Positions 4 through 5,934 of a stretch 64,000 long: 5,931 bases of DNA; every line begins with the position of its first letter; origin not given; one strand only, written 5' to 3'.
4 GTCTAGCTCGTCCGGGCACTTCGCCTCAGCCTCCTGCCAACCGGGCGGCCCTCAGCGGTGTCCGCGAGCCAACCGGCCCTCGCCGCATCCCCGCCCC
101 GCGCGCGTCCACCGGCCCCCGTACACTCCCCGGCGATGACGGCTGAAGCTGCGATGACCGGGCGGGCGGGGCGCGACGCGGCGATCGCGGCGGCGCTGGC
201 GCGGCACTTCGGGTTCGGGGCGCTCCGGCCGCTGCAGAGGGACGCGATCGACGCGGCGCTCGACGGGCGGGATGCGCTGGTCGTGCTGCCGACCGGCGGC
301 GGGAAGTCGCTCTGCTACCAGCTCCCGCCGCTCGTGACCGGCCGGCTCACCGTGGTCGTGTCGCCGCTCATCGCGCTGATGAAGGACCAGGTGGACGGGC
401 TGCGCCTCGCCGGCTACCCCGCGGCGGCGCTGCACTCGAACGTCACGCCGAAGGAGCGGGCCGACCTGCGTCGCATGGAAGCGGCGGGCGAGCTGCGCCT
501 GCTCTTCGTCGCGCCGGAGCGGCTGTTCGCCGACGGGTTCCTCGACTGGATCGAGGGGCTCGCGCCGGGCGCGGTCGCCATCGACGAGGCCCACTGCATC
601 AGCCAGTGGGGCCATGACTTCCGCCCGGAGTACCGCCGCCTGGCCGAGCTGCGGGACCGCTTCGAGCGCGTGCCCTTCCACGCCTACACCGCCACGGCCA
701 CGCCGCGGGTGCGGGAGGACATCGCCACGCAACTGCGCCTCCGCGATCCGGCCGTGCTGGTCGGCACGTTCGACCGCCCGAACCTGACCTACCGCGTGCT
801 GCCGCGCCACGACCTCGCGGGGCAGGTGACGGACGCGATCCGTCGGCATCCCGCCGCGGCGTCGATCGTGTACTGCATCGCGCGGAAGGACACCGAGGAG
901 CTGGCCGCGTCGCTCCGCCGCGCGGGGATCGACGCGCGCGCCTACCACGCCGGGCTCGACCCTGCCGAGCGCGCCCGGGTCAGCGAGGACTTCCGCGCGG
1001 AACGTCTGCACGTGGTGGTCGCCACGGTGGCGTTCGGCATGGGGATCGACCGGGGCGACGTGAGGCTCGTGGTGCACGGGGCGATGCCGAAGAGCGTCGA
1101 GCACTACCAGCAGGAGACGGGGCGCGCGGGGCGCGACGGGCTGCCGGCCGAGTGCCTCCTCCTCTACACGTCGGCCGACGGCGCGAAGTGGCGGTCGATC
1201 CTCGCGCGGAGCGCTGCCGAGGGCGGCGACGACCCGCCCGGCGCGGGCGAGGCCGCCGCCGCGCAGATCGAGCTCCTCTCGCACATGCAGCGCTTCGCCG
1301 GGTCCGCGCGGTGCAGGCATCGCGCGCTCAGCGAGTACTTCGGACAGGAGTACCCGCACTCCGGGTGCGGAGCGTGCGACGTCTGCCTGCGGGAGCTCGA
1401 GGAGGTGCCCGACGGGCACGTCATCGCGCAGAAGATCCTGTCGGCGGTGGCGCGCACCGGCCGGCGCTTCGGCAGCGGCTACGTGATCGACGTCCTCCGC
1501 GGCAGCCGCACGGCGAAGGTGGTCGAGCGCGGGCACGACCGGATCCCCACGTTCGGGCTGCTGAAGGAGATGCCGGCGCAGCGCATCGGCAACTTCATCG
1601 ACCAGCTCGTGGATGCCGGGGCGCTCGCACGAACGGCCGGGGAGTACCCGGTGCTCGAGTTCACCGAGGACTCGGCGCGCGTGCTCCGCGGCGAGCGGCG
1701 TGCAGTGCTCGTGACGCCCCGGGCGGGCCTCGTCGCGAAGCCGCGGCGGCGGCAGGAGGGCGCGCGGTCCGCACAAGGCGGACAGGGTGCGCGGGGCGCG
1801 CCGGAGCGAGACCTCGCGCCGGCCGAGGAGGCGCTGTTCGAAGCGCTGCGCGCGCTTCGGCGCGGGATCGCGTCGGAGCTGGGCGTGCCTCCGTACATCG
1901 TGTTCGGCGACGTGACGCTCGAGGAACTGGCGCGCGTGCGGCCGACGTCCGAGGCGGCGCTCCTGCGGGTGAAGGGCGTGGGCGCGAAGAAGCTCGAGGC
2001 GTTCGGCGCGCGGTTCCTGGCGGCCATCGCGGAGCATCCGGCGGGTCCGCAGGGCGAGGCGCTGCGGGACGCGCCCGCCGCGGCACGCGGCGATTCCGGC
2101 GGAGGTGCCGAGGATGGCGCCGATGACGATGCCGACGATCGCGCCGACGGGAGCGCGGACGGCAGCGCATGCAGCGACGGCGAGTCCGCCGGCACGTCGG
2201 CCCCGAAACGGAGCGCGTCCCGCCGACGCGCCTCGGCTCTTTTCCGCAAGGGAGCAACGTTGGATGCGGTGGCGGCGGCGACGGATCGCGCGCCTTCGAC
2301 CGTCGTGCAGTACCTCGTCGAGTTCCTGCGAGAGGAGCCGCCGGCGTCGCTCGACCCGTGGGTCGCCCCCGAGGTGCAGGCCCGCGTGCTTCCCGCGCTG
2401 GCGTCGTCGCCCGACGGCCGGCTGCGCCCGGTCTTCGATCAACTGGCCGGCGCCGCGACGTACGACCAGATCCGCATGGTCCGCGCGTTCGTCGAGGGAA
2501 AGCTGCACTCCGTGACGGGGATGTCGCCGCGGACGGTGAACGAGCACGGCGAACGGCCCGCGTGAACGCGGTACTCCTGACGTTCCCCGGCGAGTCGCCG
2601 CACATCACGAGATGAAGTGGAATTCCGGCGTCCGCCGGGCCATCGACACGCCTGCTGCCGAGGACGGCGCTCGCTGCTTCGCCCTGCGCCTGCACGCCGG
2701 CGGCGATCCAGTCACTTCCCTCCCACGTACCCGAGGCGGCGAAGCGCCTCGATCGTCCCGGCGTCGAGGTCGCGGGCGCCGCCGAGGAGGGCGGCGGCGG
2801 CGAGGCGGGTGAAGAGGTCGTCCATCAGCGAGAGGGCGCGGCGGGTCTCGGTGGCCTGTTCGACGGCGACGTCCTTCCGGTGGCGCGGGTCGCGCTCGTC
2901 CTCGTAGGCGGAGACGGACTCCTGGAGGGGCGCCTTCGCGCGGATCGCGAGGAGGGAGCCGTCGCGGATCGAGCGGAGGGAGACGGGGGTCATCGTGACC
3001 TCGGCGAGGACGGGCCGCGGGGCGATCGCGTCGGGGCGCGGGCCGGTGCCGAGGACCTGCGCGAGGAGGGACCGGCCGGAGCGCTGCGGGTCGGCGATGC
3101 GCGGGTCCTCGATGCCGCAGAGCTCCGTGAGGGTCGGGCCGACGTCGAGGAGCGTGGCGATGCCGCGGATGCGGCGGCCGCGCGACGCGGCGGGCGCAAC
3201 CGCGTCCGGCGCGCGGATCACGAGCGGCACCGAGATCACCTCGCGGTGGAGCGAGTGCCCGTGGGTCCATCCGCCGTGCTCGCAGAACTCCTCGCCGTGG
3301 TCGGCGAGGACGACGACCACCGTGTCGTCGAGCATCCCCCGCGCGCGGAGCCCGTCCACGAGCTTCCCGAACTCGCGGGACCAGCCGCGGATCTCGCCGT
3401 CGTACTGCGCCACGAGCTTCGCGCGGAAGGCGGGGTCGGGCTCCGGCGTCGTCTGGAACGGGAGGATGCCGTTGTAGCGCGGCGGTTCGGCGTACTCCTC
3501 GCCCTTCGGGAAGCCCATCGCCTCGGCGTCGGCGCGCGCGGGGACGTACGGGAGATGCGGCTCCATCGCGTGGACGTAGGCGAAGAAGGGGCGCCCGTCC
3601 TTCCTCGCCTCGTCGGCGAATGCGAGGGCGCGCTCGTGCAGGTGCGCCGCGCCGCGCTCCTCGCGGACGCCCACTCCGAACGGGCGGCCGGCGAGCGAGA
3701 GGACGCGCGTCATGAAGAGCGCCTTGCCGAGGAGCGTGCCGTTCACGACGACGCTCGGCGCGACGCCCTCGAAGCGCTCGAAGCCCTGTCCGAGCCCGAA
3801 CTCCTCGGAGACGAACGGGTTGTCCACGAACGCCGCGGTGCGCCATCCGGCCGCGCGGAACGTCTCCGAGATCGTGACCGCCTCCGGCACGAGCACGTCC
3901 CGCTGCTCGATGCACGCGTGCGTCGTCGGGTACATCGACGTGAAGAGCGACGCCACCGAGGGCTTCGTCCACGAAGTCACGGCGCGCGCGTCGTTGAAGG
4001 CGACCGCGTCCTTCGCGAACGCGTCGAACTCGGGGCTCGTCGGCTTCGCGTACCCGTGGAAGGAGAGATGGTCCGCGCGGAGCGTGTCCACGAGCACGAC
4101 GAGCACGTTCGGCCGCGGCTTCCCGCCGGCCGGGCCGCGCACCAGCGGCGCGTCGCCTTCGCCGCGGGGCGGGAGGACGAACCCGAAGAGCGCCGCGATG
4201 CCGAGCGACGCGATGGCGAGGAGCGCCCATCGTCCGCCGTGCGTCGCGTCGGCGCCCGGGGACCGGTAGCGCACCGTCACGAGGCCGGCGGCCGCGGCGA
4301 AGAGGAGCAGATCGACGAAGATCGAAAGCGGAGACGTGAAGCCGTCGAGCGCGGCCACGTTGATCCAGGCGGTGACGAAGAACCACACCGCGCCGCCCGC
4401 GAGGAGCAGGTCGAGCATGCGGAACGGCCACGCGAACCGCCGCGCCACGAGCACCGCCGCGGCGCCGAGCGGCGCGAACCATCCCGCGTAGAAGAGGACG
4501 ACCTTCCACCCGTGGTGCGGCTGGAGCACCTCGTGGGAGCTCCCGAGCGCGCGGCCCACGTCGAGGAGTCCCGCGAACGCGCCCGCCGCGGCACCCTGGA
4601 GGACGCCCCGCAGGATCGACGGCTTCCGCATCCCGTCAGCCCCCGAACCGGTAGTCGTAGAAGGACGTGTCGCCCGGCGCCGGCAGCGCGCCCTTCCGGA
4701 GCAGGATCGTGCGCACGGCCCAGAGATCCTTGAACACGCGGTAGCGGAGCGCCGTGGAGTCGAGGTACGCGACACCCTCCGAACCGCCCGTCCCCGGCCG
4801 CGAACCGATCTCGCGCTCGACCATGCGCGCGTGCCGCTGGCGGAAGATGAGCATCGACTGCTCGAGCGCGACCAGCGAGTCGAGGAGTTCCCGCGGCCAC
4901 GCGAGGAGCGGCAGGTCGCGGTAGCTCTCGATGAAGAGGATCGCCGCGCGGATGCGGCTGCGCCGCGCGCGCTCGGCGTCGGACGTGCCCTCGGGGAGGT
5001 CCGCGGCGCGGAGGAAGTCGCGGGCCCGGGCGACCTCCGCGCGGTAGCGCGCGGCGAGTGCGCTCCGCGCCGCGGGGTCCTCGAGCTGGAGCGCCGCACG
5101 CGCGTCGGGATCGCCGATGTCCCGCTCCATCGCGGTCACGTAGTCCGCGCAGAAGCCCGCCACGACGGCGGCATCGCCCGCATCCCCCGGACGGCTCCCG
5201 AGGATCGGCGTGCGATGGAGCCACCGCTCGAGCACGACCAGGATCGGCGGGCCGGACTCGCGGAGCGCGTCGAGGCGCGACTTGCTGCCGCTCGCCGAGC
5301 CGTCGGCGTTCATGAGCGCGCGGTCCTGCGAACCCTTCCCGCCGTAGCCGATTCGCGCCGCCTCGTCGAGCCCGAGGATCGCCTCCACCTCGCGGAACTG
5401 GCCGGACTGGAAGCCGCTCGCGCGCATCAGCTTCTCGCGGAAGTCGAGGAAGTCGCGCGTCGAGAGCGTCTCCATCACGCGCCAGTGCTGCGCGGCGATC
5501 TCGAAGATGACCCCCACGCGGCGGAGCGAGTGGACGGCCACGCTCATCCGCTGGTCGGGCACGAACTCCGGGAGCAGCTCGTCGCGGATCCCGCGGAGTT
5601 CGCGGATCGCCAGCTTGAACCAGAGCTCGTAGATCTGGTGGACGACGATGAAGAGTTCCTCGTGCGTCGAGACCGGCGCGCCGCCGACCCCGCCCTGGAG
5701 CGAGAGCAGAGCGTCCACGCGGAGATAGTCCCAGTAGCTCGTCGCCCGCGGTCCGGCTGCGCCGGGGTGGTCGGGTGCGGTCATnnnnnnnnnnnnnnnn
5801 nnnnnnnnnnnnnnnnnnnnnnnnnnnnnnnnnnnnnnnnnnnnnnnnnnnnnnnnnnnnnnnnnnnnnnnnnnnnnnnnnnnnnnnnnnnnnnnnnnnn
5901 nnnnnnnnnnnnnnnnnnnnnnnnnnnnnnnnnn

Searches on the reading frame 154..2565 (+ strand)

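Call 24: search_protein_families(library=pfam, proteins=[window:154-2565:+], max_evalue=0.001)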
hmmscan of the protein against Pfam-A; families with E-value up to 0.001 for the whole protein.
window:154-2565:+ (803 aa): 6 families
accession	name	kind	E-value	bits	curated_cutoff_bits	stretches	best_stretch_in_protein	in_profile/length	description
PF09382.16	RQC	-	8.6e-31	106.6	23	1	418-522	4-108/114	RQC domain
PF00570.28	HRDC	-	2.9e-23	82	23.8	1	558-625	1-68/68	HRDC domain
PF00270.35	DEAD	-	4.5e-22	79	26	1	25-187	1-164/167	DEAD/DEAH box helicase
PF00271.37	Helicase_C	-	3e-19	69.7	23.5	1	227-329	8-110/110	Helicase conserved C-terminal domain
PF14493.12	HTH_40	-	1.3e-13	51.5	27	1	693-777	5-89/89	Helix-turn-helix domain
PF16124.10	RecQ_Zn_bind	-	1.5e-10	42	25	1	345-412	6-66/66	RecQ zinc-binding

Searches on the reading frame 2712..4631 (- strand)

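Call 24: search_protein_families(library=pfam, proteins=[window:2712-4631:-], max_evalue=0.001)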
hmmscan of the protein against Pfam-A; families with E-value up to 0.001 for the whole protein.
window:2712-4631:- (639 aa): 2 families
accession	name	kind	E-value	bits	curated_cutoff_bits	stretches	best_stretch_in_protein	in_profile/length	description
PF00884.28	Sulfatase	-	4.9e-36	125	25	1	174-507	1-301/301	Sulfatase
PF01663.27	Phosphodiest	-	6.1e-07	29.8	23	0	419-451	193-225/342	Type I phosphodiesterase / nucleotide pyrophosphatase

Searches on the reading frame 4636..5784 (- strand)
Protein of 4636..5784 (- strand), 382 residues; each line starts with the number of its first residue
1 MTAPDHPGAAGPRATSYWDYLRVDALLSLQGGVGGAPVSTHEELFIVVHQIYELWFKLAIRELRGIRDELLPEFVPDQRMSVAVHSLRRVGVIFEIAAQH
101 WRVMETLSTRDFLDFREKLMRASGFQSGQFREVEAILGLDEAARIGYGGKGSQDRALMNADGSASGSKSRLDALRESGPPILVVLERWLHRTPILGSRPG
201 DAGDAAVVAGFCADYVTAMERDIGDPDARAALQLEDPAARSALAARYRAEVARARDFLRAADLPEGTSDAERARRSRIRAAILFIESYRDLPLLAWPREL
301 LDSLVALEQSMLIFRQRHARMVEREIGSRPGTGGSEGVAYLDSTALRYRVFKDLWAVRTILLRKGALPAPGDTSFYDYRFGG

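Call 24: search_protein_families(library=pfam, proteins=[window:4636-5784:-], max_evalue=0.001)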
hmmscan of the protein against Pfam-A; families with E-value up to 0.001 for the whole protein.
window:4636-5784:- (382 aa): 1 family
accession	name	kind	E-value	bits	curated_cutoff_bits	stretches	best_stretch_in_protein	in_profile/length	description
PF03301.18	Trp_dioxygenase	-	2e-57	195.6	34.9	1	14-361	13-346/346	Tryptophan 2,3-dioxygenase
